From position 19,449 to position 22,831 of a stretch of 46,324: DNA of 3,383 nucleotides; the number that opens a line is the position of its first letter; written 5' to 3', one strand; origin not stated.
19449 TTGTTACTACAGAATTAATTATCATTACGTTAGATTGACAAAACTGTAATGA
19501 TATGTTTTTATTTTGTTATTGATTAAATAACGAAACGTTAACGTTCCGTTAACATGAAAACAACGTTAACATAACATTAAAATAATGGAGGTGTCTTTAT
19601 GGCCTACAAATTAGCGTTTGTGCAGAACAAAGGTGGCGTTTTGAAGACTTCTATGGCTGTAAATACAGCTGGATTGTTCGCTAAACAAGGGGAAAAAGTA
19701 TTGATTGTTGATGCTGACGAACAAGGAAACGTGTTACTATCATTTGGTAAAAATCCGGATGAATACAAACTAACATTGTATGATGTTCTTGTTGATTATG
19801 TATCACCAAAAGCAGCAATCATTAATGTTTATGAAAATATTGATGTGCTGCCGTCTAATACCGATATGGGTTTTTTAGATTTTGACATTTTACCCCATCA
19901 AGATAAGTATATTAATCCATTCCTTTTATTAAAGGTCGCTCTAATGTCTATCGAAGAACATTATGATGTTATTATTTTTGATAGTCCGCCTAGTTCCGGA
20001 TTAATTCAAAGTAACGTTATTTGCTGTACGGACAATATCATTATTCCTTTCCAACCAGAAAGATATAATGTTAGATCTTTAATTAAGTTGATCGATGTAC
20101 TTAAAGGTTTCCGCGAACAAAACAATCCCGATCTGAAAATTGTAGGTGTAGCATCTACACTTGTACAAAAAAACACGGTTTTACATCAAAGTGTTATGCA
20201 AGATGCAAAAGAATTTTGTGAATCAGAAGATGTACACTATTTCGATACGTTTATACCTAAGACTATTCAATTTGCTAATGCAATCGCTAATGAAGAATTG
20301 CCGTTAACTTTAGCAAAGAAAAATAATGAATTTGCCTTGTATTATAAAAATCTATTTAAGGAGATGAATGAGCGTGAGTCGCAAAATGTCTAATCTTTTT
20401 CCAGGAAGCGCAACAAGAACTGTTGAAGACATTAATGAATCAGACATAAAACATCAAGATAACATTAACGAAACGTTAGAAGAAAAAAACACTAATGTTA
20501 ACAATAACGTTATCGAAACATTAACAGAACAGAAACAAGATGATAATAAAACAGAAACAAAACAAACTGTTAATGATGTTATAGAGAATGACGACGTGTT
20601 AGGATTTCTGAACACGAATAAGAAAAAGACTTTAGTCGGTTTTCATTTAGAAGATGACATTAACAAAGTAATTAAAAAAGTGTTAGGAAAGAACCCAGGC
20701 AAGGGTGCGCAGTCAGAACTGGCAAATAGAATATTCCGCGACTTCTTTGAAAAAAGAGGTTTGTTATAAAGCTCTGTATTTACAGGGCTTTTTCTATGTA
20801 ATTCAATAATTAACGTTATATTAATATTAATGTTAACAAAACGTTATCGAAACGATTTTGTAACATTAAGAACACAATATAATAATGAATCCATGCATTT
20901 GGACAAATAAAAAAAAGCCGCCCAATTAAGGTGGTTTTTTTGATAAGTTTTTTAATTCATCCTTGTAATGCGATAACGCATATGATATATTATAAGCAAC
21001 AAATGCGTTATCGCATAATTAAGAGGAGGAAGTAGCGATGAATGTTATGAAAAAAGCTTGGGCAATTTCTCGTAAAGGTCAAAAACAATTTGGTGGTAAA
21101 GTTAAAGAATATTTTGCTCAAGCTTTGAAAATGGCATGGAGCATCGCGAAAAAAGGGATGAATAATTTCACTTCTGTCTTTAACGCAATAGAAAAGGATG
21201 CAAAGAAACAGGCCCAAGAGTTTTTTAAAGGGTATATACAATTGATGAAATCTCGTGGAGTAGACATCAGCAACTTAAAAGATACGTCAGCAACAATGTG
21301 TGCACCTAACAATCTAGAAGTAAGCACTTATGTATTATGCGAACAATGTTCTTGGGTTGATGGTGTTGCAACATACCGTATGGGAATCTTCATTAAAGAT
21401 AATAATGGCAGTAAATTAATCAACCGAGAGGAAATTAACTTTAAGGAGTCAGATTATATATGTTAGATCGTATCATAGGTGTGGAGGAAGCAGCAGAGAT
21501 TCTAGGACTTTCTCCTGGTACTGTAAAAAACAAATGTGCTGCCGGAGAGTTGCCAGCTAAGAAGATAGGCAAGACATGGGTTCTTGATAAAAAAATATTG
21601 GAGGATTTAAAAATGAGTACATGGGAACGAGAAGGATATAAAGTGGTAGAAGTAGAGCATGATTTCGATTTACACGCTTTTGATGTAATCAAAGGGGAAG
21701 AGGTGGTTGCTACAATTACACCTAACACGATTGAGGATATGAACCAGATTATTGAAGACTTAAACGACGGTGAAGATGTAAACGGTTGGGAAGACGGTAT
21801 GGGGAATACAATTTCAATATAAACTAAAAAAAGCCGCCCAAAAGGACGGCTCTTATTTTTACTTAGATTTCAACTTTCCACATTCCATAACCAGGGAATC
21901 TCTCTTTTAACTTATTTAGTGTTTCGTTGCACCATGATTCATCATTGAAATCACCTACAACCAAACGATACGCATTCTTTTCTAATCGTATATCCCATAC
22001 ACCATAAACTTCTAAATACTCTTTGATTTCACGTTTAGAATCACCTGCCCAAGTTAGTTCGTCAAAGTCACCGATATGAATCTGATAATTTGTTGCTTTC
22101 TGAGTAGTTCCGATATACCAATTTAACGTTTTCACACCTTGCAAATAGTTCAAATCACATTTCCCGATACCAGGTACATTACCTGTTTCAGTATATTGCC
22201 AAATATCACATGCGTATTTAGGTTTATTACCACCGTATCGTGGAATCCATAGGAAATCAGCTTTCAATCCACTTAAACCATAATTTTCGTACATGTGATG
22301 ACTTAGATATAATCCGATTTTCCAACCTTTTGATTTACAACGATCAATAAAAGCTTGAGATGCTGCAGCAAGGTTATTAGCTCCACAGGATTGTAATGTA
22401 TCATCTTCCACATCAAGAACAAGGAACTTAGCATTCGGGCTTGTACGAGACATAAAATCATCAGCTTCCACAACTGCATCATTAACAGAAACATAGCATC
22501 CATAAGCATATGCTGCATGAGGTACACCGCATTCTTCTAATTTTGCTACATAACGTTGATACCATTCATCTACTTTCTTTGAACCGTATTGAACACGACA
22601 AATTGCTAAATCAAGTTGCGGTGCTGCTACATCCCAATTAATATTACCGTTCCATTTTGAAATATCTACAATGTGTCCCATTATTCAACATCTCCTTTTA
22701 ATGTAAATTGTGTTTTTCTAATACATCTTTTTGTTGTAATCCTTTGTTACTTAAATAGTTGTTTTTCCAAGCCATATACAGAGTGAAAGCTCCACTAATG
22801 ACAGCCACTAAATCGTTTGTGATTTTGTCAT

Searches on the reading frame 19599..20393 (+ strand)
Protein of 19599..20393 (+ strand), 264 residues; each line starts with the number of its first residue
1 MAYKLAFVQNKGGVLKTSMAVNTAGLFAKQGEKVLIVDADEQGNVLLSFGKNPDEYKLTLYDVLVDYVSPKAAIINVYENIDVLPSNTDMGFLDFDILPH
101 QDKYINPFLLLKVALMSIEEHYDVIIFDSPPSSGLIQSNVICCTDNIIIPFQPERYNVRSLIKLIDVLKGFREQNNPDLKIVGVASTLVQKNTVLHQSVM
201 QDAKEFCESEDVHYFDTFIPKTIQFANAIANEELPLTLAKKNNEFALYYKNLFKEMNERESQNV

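Call 80: search_protein_families(library=phrogs, proteins=[window:19599-20393:+], max_evalue=0.00001)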
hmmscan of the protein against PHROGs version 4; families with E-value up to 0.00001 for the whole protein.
window:19599-20393:+ (264 aa): 1 family
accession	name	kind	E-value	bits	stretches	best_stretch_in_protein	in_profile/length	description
phrog_164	-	DNA, RNA and nucleotide metabolism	4.8e-54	185.2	1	1-260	223-473/500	ParA-like partition protein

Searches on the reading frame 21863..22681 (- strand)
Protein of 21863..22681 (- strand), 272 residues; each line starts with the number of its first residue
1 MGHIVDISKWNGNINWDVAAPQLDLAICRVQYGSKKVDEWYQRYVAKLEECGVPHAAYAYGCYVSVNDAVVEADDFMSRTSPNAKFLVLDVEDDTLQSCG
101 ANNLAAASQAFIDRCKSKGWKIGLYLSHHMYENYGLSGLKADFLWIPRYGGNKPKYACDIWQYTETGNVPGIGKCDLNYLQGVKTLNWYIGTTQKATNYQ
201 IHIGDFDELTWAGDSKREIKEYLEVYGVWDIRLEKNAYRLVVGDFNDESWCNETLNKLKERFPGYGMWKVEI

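Call 80: search_protein_families(library=phrogs, proteins=[window:21863-22681:-], max_evalue=0.00001)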
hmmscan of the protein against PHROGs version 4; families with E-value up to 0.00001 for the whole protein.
window:21863-22681:- (272 aa): 5 families
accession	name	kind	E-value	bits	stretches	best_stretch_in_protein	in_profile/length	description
phrog_291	-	lysis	8e-59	200.7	1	1-207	112-326/509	endolysin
phrog_6219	-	lysis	3.6e-36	126.3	1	2-189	2-195/326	endolysin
phrog_6745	-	lysis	3.2e-18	66.8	1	5-237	7-187/396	endolysin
phrog_2338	-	lysis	3.7e-15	57.2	1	26-190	64-207/346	endolysin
phrog_3084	-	lysis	1e-12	48.8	1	5-199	162-373/468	endolysin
